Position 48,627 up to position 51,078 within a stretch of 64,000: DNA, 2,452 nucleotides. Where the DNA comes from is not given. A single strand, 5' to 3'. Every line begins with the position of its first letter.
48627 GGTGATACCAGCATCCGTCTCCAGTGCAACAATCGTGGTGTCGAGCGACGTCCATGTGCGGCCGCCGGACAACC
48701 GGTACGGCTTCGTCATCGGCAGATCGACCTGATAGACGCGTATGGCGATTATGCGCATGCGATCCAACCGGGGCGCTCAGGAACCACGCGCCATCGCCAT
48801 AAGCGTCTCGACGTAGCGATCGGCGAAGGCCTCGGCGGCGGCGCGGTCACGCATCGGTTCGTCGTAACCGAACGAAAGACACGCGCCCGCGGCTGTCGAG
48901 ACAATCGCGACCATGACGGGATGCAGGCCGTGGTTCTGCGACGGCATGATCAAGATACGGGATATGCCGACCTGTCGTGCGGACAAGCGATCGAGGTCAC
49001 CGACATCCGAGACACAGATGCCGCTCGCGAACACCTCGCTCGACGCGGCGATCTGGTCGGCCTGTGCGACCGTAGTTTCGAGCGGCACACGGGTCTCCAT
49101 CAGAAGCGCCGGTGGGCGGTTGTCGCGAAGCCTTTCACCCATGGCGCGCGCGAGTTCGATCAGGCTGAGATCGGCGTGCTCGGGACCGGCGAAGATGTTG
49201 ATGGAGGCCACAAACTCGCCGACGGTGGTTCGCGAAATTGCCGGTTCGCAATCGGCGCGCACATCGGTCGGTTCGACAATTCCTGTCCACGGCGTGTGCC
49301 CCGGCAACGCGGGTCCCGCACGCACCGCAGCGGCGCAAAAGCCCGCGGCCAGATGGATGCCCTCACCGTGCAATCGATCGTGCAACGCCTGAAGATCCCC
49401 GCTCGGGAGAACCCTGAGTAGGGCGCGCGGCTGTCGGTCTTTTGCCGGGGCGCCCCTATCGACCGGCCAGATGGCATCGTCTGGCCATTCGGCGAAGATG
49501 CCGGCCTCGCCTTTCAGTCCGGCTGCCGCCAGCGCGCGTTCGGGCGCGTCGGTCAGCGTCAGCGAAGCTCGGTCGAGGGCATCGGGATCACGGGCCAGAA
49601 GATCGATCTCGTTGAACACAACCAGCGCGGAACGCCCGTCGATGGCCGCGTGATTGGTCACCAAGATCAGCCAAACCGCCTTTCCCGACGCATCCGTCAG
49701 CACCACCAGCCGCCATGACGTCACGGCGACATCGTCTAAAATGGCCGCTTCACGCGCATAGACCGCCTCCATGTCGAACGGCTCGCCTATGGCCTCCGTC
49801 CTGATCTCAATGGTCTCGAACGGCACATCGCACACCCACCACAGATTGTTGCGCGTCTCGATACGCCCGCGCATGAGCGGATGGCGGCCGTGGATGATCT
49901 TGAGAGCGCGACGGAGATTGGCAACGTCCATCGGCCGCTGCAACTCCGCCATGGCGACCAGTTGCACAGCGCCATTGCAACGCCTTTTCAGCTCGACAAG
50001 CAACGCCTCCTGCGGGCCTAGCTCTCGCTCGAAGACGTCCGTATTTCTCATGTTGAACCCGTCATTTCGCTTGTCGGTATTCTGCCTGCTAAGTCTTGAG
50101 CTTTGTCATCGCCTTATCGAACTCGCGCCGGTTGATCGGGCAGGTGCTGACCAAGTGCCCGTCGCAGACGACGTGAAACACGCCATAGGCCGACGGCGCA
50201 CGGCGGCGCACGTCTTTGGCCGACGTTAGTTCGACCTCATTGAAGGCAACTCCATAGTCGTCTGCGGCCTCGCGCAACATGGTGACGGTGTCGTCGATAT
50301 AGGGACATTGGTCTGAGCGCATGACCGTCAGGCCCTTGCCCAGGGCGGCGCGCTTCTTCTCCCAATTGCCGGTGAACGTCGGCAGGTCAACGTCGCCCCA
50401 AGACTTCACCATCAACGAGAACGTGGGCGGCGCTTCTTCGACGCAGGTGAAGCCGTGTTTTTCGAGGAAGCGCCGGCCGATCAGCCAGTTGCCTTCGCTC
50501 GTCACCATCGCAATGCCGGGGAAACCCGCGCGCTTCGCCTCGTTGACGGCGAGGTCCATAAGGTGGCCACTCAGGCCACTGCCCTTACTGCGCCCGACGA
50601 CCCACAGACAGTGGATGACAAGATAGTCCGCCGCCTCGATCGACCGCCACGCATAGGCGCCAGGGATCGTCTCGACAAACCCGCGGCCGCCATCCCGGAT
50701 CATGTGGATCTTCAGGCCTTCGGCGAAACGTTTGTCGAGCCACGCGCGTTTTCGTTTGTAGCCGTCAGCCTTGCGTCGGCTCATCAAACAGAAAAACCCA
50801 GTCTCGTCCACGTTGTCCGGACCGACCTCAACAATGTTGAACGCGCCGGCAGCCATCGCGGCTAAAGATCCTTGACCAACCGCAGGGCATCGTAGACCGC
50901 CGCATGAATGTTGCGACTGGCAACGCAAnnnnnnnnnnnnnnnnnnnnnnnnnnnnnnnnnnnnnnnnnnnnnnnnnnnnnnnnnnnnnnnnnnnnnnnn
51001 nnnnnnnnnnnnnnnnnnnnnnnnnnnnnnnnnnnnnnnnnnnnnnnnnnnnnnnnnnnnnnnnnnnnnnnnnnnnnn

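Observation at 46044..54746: Nine-gene minus-strand operon mixing betaine-type demethylation and epimerase genes with three acyltransferases; candidate uncharacterised pathway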

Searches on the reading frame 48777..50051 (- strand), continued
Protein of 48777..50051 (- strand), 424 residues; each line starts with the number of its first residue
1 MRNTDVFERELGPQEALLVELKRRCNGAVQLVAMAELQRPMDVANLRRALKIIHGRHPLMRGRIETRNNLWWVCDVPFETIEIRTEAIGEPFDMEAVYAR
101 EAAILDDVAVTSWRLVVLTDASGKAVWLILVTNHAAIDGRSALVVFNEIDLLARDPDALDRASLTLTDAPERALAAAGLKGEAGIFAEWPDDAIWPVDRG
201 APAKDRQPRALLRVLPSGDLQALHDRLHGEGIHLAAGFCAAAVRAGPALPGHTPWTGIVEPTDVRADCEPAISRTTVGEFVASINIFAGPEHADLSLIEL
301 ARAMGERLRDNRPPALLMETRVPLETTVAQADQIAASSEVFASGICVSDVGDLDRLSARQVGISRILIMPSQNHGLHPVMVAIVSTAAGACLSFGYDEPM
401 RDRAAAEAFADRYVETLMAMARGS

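Call 89: find_encoding_contigs(protein=P0005, flank=10000, max_places=1)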
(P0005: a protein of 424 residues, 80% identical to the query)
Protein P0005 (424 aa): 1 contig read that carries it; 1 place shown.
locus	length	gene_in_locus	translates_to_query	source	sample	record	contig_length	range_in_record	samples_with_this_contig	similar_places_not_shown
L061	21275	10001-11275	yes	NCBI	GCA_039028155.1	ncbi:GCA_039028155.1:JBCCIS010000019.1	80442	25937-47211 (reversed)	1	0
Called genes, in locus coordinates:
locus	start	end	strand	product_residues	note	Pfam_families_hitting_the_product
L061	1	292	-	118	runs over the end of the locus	-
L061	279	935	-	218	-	PF21006:NHase_beta_N, PF02211:NHase_beta_C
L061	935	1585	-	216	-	PF02979:NHase_alpha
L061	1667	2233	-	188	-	PF01817:CM_2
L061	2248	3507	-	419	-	PF13480:Acetyltransf_6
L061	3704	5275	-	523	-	PF06253:MTTB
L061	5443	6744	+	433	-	PF00070:Pyr_redox (faint), PF00890:FAD_binding_2, PF01266:DAO, PF01494:FAD_binding_3 (weak), PF03486:HI0933_like (faint), PF07992:Pyr_redox_2 (weak), PF13450:NAD_binding_8 (weak), PF13738:Pyr_redox_3 (faint), +1 more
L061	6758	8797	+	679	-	PF00724:Oxidored_FMN, PF03486:HI0933_like (weak), PF07992:Pyr_redox_2, PF12831:FAD_oxidored (weak), PF13450:NAD_binding_8 (weak)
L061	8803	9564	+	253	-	-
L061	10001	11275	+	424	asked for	-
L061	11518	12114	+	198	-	-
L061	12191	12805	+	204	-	PF02798:GST_N, PF13417:GST_N_3 (weak), PF13409:GST_N_2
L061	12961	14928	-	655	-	PF00353:HemolysinCabind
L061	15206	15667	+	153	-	PF13669:Glyoxalase_4 (faint), PF00903:Glyoxalase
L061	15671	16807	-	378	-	PF00355:Rieske, PF00848:Ring_hydroxyl_A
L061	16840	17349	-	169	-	PF00903:Glyoxalase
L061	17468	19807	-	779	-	PF01315:Ald_Xan_dh_C, PF02738:MoCoBD_1, PF20256:MoCoBD_2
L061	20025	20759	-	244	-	PF21545:T7SS_EccA1_N (weak), PF00515:TPR_1 (faint), PF07719:TPR_2 (faint), PF07721:TPR_4 (faint), PF13174:TPR_6 (faint), PF13176:TPR_7 (faint), PF12895:ANAPC3 (weak), PF14559:TPR_19 (weak), +3 more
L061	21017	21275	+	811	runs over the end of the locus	PF01266:DAO, PF07992:Pyr_redox_2 (faint), PF13454:NAD_binding_9 (faint), PF13738:Pyr_redox_3 (faint), PF16350:FAO_M, PF01571:GCV_T, PF08669:GCV_T_C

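Call 92: search_solved_structures(query=A1, max_evalue=0.01, show_alignments=1)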
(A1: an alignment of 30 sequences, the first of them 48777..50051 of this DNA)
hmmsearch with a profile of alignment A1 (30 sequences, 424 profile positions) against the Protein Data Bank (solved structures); distinct sequences matched with E-value up to 0.01: 1.
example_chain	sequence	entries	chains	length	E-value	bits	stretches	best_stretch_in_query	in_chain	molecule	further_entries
8s6l_A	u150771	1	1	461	1.2e-17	67.1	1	31-317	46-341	Phthiocerol/phthiodiolone dimycocerosyl transferase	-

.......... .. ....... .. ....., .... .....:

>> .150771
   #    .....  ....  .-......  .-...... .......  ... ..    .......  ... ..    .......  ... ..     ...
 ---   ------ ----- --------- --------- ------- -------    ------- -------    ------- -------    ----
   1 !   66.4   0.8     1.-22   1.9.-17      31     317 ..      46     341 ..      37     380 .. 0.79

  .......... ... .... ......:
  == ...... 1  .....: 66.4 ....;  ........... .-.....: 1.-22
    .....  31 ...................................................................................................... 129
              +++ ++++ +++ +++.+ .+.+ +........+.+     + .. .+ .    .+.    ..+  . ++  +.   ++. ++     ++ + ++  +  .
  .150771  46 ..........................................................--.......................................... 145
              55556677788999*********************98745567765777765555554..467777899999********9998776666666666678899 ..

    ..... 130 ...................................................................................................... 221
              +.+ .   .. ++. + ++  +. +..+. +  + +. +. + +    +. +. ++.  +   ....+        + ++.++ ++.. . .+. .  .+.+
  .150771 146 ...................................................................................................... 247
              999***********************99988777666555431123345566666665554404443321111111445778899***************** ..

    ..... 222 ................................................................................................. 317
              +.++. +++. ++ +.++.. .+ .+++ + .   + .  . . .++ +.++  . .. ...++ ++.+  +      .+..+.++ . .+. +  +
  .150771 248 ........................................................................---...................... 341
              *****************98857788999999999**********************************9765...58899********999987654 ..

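Call 104: search_protein_representatives(alignment_id=A1)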
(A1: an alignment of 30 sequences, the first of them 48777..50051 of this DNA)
Query: 30 sequences, 424 profile positions. Proteins with E-value up to 0.001 (for the whole library): 1825; up to 1e-10: 357; up to 1e-30: 32. The best 150 are listed.
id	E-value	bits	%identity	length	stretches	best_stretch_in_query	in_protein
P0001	2.7e-209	711.7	-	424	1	1-423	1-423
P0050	6.8e-162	555.5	-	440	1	4-423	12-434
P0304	5.3e-136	470.2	-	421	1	7-422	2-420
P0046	8.0e-121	420.2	-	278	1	156-422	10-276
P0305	5.6e-95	335.0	-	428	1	6-420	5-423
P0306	2.2e-94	333.1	-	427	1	4-421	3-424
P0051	1.8e-92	326.7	-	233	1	1-219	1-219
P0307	1.8e-84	300.4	-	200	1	228-422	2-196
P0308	1.4e-83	297.5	-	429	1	4-420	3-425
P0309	2.0e-83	297.0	-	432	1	4-422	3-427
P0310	6.4e-83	295.3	-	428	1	4-420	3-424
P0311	4.0e-80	286.1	-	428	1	4-420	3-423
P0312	6.6e-72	259.0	-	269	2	196-357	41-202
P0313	7.0e-55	202.9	-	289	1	7-193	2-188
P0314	1.5e-54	201.8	-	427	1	7-418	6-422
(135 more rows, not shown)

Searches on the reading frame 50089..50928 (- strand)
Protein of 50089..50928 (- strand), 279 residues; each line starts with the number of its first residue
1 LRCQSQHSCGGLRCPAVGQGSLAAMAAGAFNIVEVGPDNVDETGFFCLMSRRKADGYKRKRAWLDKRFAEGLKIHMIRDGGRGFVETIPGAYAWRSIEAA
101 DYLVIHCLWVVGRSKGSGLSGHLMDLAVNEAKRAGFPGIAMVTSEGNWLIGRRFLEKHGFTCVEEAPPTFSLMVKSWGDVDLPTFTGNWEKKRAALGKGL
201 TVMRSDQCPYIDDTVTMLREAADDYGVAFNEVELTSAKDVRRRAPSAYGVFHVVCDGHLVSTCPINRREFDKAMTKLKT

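Call 3: search_protein_families(library=pfam, proteins=[window:50089-50928:-])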
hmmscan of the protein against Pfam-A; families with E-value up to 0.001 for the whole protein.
window:50089-50928:- (279 aa): 0 families

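Call 4: search_protein_families(library=ncbifam, proteins=[window:50089-50928:-])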
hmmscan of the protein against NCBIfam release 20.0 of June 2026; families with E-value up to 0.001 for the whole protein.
window:50089-50928:- (279 aa): 0 families

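Call 5: search_protein_families(library=pfam, proteins=[window:50089-50928:-], max_evalue=0.1)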
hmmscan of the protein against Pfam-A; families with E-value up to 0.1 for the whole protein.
window:50089-50928:- (279 aa): 1 family
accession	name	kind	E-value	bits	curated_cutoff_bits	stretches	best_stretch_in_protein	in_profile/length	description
PF00583.31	Acetyltransf_1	-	0.0017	19.1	20.7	1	68-160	29-116/116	Acetyltransferase (GNAT) family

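Call 24: find_homologous_proteins(query=window:50089-50856:-, max_evalue=0.00001)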
Query window:50089-50856:- (255 aa): 1036 proteins with E <= 0.00001 among 1576 candidates; the best 120 are listed.
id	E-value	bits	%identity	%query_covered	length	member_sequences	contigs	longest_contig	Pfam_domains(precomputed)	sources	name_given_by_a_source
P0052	7.0e-152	522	89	98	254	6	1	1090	-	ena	-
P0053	1.5e-151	521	86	100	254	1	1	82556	-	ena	-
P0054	1.6e-150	518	87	99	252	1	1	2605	-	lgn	-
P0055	2.9e-128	445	75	98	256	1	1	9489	PF00583.32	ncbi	-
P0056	3.8e-90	320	54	97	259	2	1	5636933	PF00583.32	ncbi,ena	-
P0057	2.0e-87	311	53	97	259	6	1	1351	-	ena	-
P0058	2.4e-87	311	54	97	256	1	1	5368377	PF00583.32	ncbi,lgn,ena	-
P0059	6.2e-87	310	54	97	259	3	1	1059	-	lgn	-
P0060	6.9e-87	309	54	94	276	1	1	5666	-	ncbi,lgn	-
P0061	1.9e-86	308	53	97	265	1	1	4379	PF00583.32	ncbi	-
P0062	6.6e-86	306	51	96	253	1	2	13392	PF00583.32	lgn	-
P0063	7.6e-85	303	52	96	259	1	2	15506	-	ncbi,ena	-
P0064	1.4e-84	302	53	95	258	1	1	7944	-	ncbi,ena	-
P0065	1.5e-84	302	51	96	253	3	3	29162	-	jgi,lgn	jgi:GNAT superfamily N-acetyltransferase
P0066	1.5e-84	302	56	90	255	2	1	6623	-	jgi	-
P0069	2.0e-84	301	51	96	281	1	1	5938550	-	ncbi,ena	-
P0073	4.8e-84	300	51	96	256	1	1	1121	PF14268.12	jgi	-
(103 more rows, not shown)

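Call 25: find_encoding_contigs(protein=P0056, flank=7000, max_places=1)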
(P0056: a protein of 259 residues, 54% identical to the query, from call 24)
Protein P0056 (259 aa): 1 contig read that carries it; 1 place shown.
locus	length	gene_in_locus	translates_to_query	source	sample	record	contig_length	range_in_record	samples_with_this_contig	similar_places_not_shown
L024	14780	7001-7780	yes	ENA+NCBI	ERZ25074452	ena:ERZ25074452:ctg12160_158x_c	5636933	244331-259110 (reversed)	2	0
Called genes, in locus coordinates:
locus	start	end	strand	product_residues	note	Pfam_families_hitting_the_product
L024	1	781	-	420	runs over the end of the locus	PF03952:Enolase_N, PF00113:Enolase_C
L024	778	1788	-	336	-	PF01636:APH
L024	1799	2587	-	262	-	PF00588:SpoU_methylase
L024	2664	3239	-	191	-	PF04314:LpqE-like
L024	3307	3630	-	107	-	-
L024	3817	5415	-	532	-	PF00682:HMGL-like, PF22617:HCS_D2, PF08502:LeuA_dimer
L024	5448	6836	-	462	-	PF01406:tRNA-synt_1e, PF09334:tRNA-synt_1g (faint), PF09190:DALR_2, PF23493:CysS_C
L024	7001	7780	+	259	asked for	PF00583:Acetyltransf_1 (faint)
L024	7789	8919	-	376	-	-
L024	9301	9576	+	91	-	-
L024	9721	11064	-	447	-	PF00749:tRNA-synt_1c, PF19269:Anticodon_2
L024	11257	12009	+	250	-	PF00005:ABC_tran, PF13304:AAA_21 (weak)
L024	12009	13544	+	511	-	-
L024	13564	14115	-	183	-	-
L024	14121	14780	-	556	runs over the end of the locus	PF00795:CN_hydrolase, PF02540:NAD_synthase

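Call 26: find_encoding_contigs(protein=P0069, flank=7000, max_places=1)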
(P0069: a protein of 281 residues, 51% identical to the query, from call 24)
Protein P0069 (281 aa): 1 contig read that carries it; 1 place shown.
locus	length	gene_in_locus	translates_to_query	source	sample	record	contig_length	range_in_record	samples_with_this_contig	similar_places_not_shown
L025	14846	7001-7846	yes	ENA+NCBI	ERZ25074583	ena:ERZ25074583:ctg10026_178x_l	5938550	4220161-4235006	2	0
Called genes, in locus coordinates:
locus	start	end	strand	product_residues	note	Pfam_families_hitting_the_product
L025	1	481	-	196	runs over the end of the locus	-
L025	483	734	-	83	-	-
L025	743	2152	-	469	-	-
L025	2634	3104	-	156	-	PF15956:DUF4760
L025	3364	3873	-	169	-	-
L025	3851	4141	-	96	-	-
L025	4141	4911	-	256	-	-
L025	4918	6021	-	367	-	PF00589:Phage_integrase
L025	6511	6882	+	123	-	PF01355:HIPIP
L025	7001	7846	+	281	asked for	-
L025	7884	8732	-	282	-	PF00763:THF_DHG_CYH, PF02882:THF_DHG_CYH_C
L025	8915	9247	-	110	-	-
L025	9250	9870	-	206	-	PF00694:Aconitase_C, PF27512:LeuD, PF27434:LeuD_C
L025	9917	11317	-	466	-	PF00330:Aconitase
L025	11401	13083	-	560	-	-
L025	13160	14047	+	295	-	PF00126:HTH_1, PF03466:LysR_substrate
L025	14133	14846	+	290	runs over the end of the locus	-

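Call 46: search_solved_structures(query=window:50089-50856:-, max_evalue=1)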
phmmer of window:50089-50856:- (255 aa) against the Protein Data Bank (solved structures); distinct sequences matched with E-value up to 1: 6.
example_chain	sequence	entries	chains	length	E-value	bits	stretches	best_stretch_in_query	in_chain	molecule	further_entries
3dr6_A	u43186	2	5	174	0.00062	22.7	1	35-153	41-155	yncA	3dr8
1yvo_A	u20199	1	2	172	0.0061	19.4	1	34-124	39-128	conserved hypothetical protein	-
2bl1_A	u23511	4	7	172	0.0061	19.4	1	34-124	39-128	PUTATIVE PHOSPHINOTHRICIN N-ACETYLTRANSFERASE PA4866 | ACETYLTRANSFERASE PA4866 FROM P. AERUGINOSA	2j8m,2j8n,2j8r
4mbu_A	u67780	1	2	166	0.094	15.5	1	38-137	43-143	Similar to N-acetyltransferase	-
2g3a_A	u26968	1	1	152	0.32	13.8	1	75-149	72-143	acetyltransferase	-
3mgd_A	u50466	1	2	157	0.33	13.8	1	84-141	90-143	Predicted acetyltransferase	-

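Call 48: search_protein_families(library=ncbifam, proteins=[window:50089-50856:-], max_evalue=0.00001)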
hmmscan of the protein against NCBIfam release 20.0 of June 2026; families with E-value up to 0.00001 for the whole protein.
window:50089-50856:- (255 aa): 0 families

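Call 81: search_protein_families(library=pfam, alignment_id=A3, max_evalue=0.1)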
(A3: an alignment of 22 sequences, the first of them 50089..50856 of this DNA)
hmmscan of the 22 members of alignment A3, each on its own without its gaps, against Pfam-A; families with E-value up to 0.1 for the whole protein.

A. member 1, window:50089-50856:- (255 aa): 1 family
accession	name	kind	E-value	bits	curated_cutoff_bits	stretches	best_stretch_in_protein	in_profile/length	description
PF00583.31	Acetyltransf_1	-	0.0013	19.4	20.7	1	44-136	29-116/116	Acetyltransferase (GNAT) family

B. families by the number of members that match (of 22 scanned): 11 families
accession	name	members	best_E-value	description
PF00583.31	Acetyltransf_1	22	8.8e-07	Acetyltransferase (GNAT) family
PF14542.12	Acetyltransf_CG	16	0.00026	GCN5-related N-acetyl-transferase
PF13508.13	Acetyltransf_7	16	0.00027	Acetyltransferase (GNAT) domain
PF14268.11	YoaP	7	6.5e-06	YoaP-like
PF13673.13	Acetyltransf_10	6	0.0039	Acetyltransferase (GNAT) domain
PF13880.12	Acetyltransf_13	2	0.056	ESCO1/2 acetyl-transferase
PF08445.16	FR47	1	0.00062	FR47-like protein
PF22039.1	HUTI_composite_bact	1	0.0047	Imidazolonepropionase-like composite domain, bacteria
PF13192.12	Thioredoxin_3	1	0.011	Thioredoxin domain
PF13728.12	TraF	1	0.049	F plasmid transfer operon protein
PF14991.11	MLANA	1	0.061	Protein melan-A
